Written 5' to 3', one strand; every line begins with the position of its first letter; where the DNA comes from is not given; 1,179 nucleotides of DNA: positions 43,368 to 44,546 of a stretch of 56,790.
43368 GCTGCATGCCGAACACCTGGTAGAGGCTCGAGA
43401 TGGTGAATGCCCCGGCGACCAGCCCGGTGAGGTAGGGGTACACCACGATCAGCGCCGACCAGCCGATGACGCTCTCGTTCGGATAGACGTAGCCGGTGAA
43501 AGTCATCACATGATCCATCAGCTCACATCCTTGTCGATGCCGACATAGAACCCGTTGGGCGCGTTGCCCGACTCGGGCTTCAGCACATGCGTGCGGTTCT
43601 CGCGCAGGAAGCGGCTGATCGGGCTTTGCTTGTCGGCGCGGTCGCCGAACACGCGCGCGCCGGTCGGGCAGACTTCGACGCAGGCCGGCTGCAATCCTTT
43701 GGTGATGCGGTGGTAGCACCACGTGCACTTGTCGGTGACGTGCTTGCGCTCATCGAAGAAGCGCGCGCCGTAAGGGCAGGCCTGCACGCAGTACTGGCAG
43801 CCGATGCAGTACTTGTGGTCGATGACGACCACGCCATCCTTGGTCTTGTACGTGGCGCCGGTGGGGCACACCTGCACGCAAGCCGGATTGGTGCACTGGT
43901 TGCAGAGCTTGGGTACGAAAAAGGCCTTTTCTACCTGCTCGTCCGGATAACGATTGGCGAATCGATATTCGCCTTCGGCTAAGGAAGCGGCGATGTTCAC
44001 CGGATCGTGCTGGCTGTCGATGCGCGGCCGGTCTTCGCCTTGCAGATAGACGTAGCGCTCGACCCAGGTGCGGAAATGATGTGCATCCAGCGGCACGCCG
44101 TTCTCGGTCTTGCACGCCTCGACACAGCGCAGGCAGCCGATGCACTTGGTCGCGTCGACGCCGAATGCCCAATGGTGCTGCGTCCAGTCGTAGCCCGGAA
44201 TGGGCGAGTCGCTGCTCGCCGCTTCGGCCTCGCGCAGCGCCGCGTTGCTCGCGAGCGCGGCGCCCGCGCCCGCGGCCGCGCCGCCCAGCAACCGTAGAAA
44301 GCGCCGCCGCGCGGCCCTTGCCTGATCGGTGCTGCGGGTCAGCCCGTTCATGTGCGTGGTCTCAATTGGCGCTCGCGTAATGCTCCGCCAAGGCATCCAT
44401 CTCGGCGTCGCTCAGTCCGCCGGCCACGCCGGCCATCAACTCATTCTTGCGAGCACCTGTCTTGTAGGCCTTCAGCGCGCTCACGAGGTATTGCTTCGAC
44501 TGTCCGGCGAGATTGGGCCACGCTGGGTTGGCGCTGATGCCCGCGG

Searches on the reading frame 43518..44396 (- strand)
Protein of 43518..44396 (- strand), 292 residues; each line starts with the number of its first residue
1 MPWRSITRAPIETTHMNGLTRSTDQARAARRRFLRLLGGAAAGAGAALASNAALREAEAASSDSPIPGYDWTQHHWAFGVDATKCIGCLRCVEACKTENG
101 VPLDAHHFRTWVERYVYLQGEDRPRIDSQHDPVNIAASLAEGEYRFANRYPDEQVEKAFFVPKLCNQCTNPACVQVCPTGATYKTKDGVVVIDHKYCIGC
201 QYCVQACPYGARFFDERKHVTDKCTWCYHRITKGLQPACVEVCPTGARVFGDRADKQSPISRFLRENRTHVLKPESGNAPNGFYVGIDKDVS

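Call 22: search_protein_families(library=pfam, proteins=[window:43518-44396:-], max_evalue=0.00001)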
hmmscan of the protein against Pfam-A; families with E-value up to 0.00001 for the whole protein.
window:43518-44396:- (292 aa): 13 families
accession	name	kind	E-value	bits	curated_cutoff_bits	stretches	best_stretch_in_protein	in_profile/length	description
PF13247.11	Fer4_11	-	4.6e-29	101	26.2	1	158-253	3-100/100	4Fe-4S dicluster domain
PF12838.12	Fer4_7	-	6.7e-18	65.3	27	3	84-181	1-52/52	4Fe-4S dicluster domain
PF00037.32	Fer4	-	4e-15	55.4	21.1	1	190-211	1-22/24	4Fe-4S binding domain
PF12797.12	Fer4_2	-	2.9e-14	52.4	24.5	0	189-209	2-22/22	4Fe-4S binding domain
PF13237.11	Fer4_10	-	3.4e-14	53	25.5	2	160-208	4-53/53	4Fe-4S dicluster domain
PF12837.12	Fer4_6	-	4.6e-13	48.9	25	0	80-97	4-21/24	4Fe-4S binding domain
PF13187.11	Fer4_9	-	3.3e-12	46.7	27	1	165-211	2-51/52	4Fe-4S dicluster domain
PF12798.12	Fer4_3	-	2.9e-08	34.3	27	0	197-211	1-15/15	4Fe-4S binding domain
PF13183.11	Fer4_8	-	1.4e-07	32.4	27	0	82-180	2-67/68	4Fe-4S dicluster domain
PF13484.11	Fer4_16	-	2.2e-07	32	30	0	197-211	2-16/66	4Fe-4S double cluster binding domain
PF13534.11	Fer4_17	-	2.2e-07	31.7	22.2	0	197-226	2-31/61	4Fe-4S dicluster domain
PF14697.11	Fer4_21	-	3.7e-07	30.6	35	0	163-209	6-53/59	4Fe-4S dicluster domain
PF25160.1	LdpA_Fe-S-bd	-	7e-07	29.4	27.6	0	167-210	4-41/49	LdpA Fe-S cluster-binding domain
